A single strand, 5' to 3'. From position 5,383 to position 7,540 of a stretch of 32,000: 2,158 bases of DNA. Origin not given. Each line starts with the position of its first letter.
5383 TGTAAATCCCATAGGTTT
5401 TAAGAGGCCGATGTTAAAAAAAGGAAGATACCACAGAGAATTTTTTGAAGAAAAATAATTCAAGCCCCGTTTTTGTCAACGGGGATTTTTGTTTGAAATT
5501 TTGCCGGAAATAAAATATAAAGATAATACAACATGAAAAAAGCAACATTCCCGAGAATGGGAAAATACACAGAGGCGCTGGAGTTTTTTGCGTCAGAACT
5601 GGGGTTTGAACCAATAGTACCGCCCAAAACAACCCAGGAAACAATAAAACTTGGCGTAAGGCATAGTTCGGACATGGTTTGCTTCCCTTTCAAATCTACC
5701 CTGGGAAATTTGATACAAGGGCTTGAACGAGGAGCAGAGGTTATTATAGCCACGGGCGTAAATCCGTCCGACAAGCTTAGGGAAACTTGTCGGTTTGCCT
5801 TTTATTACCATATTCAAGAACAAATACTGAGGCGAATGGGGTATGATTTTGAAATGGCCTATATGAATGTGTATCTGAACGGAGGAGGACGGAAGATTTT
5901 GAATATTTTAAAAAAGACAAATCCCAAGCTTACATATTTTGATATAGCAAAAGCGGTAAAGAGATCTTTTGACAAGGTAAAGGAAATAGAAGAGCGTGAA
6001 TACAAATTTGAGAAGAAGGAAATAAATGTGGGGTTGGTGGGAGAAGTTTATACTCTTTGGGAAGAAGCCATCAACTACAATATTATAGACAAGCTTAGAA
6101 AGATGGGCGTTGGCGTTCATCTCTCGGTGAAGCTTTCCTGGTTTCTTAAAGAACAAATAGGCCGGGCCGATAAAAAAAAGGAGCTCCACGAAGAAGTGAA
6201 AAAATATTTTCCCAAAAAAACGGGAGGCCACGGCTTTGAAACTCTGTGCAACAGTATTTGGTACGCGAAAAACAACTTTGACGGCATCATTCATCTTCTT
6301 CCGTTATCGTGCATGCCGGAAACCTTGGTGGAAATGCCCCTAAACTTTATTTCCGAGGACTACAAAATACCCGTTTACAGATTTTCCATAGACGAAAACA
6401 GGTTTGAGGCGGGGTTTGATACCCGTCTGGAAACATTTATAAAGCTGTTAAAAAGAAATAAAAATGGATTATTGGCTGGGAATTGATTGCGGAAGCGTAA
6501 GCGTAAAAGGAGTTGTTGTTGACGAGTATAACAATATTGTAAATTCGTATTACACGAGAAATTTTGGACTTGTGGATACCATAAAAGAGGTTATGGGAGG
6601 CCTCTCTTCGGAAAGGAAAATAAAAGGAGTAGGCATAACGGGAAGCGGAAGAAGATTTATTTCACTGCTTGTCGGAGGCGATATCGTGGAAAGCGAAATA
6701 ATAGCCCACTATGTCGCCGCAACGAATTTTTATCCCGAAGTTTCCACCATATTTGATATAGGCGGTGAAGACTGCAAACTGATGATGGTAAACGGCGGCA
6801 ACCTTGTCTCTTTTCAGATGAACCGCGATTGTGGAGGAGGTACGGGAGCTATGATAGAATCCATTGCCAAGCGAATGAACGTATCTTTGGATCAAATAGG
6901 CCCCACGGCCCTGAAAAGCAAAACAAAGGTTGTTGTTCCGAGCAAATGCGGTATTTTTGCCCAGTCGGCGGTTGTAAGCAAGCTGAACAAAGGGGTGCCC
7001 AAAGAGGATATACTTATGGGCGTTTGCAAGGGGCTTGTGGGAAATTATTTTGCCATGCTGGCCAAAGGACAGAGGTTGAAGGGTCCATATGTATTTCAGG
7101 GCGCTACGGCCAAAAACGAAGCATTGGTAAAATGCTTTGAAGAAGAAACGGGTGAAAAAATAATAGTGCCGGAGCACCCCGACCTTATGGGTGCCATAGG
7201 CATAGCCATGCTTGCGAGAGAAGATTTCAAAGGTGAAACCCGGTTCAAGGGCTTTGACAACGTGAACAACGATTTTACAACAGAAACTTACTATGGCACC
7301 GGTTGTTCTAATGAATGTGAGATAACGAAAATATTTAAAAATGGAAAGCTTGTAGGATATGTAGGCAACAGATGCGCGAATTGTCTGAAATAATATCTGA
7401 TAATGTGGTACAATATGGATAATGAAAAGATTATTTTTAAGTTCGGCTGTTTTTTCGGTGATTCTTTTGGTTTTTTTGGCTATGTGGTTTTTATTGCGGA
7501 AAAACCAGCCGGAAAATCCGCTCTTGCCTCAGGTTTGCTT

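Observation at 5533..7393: Orphan HgdC/BcrAD-type ATP-dependent electron activase with a DUF2229-like partner, heading the hydrogenase operon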

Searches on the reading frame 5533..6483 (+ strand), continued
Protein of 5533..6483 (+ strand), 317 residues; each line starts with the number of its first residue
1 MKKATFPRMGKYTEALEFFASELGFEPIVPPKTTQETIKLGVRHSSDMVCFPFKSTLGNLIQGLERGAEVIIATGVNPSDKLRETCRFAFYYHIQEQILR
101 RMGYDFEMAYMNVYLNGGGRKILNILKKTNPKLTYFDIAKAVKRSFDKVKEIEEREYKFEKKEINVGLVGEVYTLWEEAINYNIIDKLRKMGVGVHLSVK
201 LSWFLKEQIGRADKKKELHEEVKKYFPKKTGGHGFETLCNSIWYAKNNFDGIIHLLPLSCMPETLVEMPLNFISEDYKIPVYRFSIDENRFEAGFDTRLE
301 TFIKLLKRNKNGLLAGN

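Call 86: search_protein_families(library=pfam, proteins=[L015:8878-9930:+, L016:1660-2700:+, L021:11996-12658:+, L054:11890-12480:+, L027:4021-4416:+, L002:5671-6276:+, L033:1195-2820:+, L023:7787-9889:+, L022:12170-13201:+, L018:4159-6873:+], max_evalue=0.001)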
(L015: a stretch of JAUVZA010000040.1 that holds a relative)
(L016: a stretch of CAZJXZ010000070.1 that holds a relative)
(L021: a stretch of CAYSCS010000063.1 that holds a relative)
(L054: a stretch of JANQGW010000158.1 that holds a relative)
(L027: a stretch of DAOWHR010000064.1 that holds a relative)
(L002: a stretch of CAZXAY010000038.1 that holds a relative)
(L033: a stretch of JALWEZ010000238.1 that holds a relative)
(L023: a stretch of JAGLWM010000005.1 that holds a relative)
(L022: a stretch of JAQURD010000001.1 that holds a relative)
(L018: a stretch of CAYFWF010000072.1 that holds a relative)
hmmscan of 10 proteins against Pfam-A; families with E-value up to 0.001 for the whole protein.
L015:8878-9930:+ (351 aa): 1 family
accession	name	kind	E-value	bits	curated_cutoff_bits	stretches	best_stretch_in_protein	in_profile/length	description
PF02653.21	BPD_transp_2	-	1.1e-29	103.9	26.8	1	60-328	4-267/269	Branched-chain amino acid transport system / permease component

L016:1660-2700:+ (347 aa): 1 family
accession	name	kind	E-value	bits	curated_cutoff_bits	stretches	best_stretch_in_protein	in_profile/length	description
PF03590.20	AsnA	-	2.3e-100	335.5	27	1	22-257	1-227/228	Aspartate-ammonia ligase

L021:11996-12658:+ (221 aa): 3 families
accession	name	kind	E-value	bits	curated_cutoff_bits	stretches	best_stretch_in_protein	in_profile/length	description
PF01712.25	dNK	-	6.7e-28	98.3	27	1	12-200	1-198/203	Deoxynucleoside kinase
PF02223.23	Thymidylate_kin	-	9.4e-09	35.7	27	1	14-150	1-142/185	Thymidylate kinase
PF13238.12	AAA_18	-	4.2e-05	24.5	29.4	1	12-151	1-117/128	AAA domain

L054:11890-12480:+ (197 aa): 0 families

L027:4021-4416:+ (132 aa): 0 families

L002:5671-6276:+ (202 aa): 0 families

L033:1195-2820:+ (542 aa): 2 families
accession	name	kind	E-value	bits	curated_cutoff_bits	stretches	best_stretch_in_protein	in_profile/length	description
PF00028.23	Cadherin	-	3.7e-19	69.3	28.8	2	189-273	2-92/93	Cadherin domain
PF18885.6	DUF5648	-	1.5e-18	67.8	25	2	367-470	27-122/134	Domain of unknown function (DUF5648)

L023:7787-9889:+ (701 aa): 2 families
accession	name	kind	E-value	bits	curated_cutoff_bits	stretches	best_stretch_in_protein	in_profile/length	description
PF01835.25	MG2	-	1.4e-05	25.8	32.8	0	130-198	4-81/96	MG2 domain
PF00211.25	Guanylate_cyc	-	5e-05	23.4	21.9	1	566-666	61-171/183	Adenylate and Guanylate cyclase catalytic domain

L022:12170-13201:+ (344 aa): 1 family
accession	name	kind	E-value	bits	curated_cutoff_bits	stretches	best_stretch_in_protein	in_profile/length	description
PF13568.12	OMP_b-brl_2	-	3.5e-23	83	27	1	26-187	9-173/175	Outer membrane protein beta-barrel domain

L018:4159-6873:+ (905 aa): 2 families
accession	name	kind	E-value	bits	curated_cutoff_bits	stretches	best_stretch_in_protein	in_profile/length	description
PF07971.18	Glyco_hydro_92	-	5.1e-171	570.2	24.6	1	369-868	1-464/464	Glycosyl hydrolase family 92 catalytic domain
PF17678.7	Glyco_hydro_92N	-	1.8e-91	306.6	34.5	1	122-363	1-236/236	Glycosyl hydrolase family 92 N-terminal domain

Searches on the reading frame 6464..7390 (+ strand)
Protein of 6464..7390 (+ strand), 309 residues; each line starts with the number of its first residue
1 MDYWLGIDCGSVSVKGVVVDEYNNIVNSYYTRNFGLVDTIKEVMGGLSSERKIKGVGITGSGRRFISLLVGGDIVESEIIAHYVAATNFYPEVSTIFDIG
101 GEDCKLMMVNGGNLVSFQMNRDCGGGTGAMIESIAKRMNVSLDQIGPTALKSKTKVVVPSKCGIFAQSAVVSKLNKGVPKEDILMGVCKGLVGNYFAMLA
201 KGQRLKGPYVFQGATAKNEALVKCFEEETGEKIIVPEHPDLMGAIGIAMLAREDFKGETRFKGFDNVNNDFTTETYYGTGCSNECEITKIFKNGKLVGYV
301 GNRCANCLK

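Call 3: search_protein_families(library=pfam, proteins=[window:6464-7390:+], max_evalue=0.01)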
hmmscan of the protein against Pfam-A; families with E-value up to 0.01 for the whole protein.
window:6464-7390:+ (309 aa): 2 families
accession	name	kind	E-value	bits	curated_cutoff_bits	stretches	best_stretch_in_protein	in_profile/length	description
PF01869.26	BcrAD_BadFG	-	1e-39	137.1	31.5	1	5-251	1-271/271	BadF/BadG/BcrA/BcrD ATPase family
PF00370.27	FGGY_N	-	0.0041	17.2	28.8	0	3-31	1-29/245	FGGY family of carbohydrate kinases, N-terminal domain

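Call 4: search_protein_families(library=ncbifam, proteins=[window:6464-7390:+], max_evalue=0.01)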
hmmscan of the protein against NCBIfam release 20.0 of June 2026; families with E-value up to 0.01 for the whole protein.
window:6464-7390:+ (309 aa): 8 families
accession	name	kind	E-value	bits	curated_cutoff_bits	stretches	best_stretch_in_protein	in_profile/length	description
TIGR00241.1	CoA_E_activ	domain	9.3e-49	166.2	125.4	1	4-250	2-248/248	acyl-CoA dehydratase activase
TIGR02259.1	benz_CoA_red_A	equivalog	3.2e-31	108.6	578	1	58-226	233-402/432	benzoyl-CoA reductase subunit A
TIGR03286.1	methan_mark_15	hypoth_equivalog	3.2e-30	105.4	455.75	1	5-251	147-401/404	methanogenesis marker 15 protein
TIGR03192.1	benz_CoA_bzdQ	equivalog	2.3e-18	66.7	380.2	1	6-250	36-285/293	benzoyl-CoA reductase, bzd-type, subunit Q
TIGR02261.1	benz_CoA_red_D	equivalog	2.6e-15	56.3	312.85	1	79-249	84-260/262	benzoyl-CoA reductase subunit D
NF011660.0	PRK15080.1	equivalog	5.4e-05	22.5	182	0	193-253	216-275/277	ethanolamine utilization protein EutJ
NF009842.0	PRK13317.1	equivalog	0.00015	21.2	234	0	1-68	1-63/277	type II pantothenate kinase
TIGR01312.1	XylB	equivalog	0.0022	16.6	380.25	0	5-30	1-26/481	xylulokinase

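Call 9: search_solved_structures(query=window:6464-7390:+, show_alignments=3, max_evalue=0.001)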
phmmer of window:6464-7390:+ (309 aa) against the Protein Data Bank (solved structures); distinct sequences matched with E-value up to 0.001: 5.
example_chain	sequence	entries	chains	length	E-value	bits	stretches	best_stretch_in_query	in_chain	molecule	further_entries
4eht_A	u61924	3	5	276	1.3e-34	122.9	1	3-257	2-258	Activator of 2-hydroxyisocaproyl-CoA dehydratase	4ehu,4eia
9gai_D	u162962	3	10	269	6.6e-33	117.4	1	1-255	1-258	3-methylbenzoyl-CoA reductase alpha subunit MbdQ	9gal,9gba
1hux_A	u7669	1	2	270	1.6e-29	106.2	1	3-252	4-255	ACTIVATOR OF (R)-2-HYDROXYGLUTARYL-COA DEHYDRATASE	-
7yyl_E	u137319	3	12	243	3e-24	89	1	5-253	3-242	Putative CoA-substrate-specific enzyme activase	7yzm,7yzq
9gai_C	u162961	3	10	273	2e-21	79.7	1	2-253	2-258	3-methylbenzoyl-CoA reductase delta subunit MbdP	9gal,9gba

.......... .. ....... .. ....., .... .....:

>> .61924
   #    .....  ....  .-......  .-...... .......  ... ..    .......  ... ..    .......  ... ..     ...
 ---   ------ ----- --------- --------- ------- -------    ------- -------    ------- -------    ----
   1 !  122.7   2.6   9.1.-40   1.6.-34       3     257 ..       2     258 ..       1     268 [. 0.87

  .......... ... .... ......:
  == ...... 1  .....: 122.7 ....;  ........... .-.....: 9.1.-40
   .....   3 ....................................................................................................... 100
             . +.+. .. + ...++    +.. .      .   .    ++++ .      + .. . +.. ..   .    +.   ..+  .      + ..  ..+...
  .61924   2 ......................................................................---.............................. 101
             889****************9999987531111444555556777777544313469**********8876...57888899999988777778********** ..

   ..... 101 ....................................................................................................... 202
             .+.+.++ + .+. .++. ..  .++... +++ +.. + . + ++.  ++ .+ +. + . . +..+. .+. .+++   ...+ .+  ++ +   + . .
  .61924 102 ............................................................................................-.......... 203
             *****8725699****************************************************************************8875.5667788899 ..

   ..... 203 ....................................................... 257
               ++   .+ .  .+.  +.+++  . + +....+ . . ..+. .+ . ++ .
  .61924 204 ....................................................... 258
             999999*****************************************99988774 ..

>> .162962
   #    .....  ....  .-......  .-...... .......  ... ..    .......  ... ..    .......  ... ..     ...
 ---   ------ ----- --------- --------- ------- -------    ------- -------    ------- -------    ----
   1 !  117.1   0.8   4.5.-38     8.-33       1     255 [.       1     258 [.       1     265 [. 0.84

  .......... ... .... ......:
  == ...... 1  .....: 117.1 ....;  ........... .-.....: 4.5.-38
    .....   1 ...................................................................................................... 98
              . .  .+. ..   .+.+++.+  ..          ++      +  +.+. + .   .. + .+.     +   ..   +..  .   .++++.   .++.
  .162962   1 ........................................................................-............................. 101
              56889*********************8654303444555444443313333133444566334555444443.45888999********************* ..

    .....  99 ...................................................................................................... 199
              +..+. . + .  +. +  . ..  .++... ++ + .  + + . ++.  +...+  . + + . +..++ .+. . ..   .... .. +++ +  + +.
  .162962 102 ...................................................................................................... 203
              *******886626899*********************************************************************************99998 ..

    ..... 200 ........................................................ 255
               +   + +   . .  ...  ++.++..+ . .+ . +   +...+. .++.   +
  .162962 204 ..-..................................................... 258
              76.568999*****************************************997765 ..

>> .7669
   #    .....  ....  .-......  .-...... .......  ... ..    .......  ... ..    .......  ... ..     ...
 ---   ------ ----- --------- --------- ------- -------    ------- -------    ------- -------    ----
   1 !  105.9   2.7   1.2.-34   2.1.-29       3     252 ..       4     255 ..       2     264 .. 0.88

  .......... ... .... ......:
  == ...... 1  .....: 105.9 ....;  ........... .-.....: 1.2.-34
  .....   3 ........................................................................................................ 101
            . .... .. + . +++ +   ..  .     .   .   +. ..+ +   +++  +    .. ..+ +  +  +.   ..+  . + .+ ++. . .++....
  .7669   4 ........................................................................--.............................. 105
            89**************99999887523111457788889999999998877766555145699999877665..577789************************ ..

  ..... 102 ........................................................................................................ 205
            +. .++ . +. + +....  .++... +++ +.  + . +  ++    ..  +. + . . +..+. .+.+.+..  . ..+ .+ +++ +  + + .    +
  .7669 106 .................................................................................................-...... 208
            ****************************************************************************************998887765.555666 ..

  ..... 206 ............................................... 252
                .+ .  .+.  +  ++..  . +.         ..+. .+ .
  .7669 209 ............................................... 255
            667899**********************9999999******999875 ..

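Call 63: search_protein_families(library=phrogs, proteins=[window:6464-7390:+], max_evalue=0.001)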
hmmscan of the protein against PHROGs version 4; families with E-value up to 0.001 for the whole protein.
window:6464-7390:+ (309 aa): 0 families

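Call 72: find_homologous_proteins(query=window:6464-7390:+, max_evalue=1e-10)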
Query window:6464-7390:+ (309 aa): 501 proteins with E <= 1e-10 among 1467 candidates; the best 120 are listed.
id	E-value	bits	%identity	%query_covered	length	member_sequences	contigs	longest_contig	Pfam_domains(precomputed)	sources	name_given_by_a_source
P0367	6.7e-204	694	100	100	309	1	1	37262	PF01869.27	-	-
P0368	1.0e-162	559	79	100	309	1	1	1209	PF01869.27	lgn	-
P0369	2.2e-151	521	72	98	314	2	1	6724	PF01869.27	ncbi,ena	-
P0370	3.0e-149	514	71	100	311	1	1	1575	PF01869.27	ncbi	-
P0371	1.4e-146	506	70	100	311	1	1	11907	PF01869.27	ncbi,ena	-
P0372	1.6e-146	505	69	99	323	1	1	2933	PF01869.27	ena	-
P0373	2.5e-146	505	70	98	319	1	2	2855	PF01869.27,PF00370.28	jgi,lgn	-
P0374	5.3e-146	504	70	99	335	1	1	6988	PF01869.27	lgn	-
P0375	7.6e-146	503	71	99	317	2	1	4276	PF01869.27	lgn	-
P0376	4.9e-144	497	69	100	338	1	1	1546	PF01869.27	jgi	-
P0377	1.1e-143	496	68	99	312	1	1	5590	PF01869.27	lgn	-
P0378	1.4e-143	496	68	99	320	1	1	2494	PF01869.27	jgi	jgi:predicted CoA-substrate-specific enzyme activase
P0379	6.4e-143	494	67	100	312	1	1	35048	PF01869.27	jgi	jgi:predicted CoA-substrate-specific enzyme activase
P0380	6.7e-142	490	67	100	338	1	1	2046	PF01869.27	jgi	jgi:predicted CoA-substrate-specific enzyme activase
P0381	1.3e-141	489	68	99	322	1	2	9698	PF01869.27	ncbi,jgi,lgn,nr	ncbi:MAG: hypothetical protein ACD_58C00326G0001 [uncultured bacterium]|nr:MAG: hypothetical protein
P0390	9.0e-132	457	65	100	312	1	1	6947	PF01869.27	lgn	-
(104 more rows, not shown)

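Call 83: predict_structure(alignment_id=A3)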
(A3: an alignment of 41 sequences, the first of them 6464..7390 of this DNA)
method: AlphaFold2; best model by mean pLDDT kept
length: 309 residues; sequences in the alignment: 41
mean_pLDDT: 92.2   pTM: 0.89
mean pLDDT of the five models: 92.2, 91.7, 91.3, 90.9, 90.8
residues with pLDDT >= 90: 242; 70-90: 56; 50-70: 11; < 50: 0
segments of 3 or more residues with pLDDT < 50: none
pLDDT, mean of each block of 10 residues (from residue 1): 95 95 96 94 94 96 94 96 97 96 92 93 72 92 95 92 87 96 96 92 95 95 97 97 98 94 92 86 82 93 69
secondary structure, 60 per line:
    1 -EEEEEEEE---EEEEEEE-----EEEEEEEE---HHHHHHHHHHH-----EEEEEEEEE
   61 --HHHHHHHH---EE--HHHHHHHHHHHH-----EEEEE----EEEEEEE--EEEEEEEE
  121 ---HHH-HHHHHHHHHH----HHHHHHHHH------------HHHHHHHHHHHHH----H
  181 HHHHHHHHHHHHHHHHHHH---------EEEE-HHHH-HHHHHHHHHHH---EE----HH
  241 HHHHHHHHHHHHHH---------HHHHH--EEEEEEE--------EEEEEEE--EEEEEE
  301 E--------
elements in order: E2-9 E13-19 E25-32 H36-46 E52-60 H63-70 H78-89 E95-99 E104-110 E113-120 H128-137 H142-150 H163-175 H180-199 E209-212 H214-217 H219-229 H239-254 H264-268 E271-277 E286-292 E295-301

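Call 89: fold_search(model_id=the predicted structure, library=pdb)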
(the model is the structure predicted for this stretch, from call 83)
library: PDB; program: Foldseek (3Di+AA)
matches with E <= 10: 1682; with E <= 0.001: 1048
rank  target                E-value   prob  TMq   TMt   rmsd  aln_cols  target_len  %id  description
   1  9gai_D                3.4e-27  1.00  0.77  0.90   1.8       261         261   30  3-methylbenzoyl-CoA reductase from Thauera chlorobenzoica (MbdONPQ) (released 2026-02-18)
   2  4eht_A                9.6e-27  1.00  0.77  0.88   1.7       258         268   31  Activator of the 2-Hydroxyisocaproyl-CoA dehydratase from Clostridium difficile with bound ADP (released 2012-08-08)
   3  4ehu_B                2.3e-26  1.00  0.76  0.90   1.9       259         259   31  Activator of the 2-Hydroxyisocaproyl-CoA Dehydratase from Clostridium difficile with bound ADPNP (released 2012-08-08)
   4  9gba_D                3.5e-26  1.00  0.77  0.91   1.9       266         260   29  3-methylbenzoyl-CoA reductase from Thauera chlorobenzoica (MbdONPQ) + AMPPNP (released 2026-02-18)
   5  4eht_B                2.0e-25  1.00  0.75  0.88   2.2       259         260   32  Activator of the 2-Hydroxyisocaproyl-CoA dehydratase from Clostridium difficile with bound ADP (released 2012-08-08)
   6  1hux_A                2.0e-24  1.00  0.75  0.89   2.3       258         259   29  CRYSTAL STRUCTURE OF THE ACIDAMINOCOCCUS FERMENTANS (R)-2-HYDROXYGLUTARYL-COA DEHYDRATASE COMPONENT A (released 2001-03-21)
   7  9gai_C                1.0e-21  1.00  0.75  0.87   2.1       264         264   25  3-methylbenzoyl-CoA reductase from Thauera chlorobenzoica (MbdONPQ) (released 2026-02-18)
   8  9gai_O                4.1e-21  1.00  0.75  0.86   2.1       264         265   25  3-methylbenzoyl-CoA reductase from Thauera chlorobenzoica (MbdONPQ) (released 2026-02-18)
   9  7yyl_E                6.7e-19  1.00  0.69  0.86   2.8       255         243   27  nucleotide-free DCCP:DCCP-R complex (released 2022-12-28)
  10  7yyl_F                7.4e-18  1.00  0.69  0.86   2.7       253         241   27  nucleotide-free DCCP:DCCP-R complex (released 2022-12-28)
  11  3h1q_A                1.0e-11  1.00  0.56  0.64   5.5       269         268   15  Crystal structure of ethanolamine utilization protein EutJ from Carboxydothermus hydrogenoformans (released 2009-05-19)
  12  3h1q_B                1.7e-11  1.00  0.56  0.63   5.6       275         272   15  Crystal structure of ethanolamine utilization protein EutJ from Carboxydothermus hydrogenoformans (released 2009-05-19)
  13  5eq6_B                3.7e-11  1.00  0.49  0.44   9.4       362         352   14  Pseudomonas aeruginosa PilM bound to AMP-PNP (released 2016-04-27)
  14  3en9_A                4.4e-11  1.00  0.57  0.37  15.0       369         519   14  Structure of the Methanococcus jannaschii KAE1-BUD32 fusion protein (released 2008-11-04)
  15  5eoy_B                5.9e-11  1.00  0.48  0.43   9.8       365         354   13  Pseudomonas aeruginosa SeMet-PilM bound to ADP (released 2016-04-27)
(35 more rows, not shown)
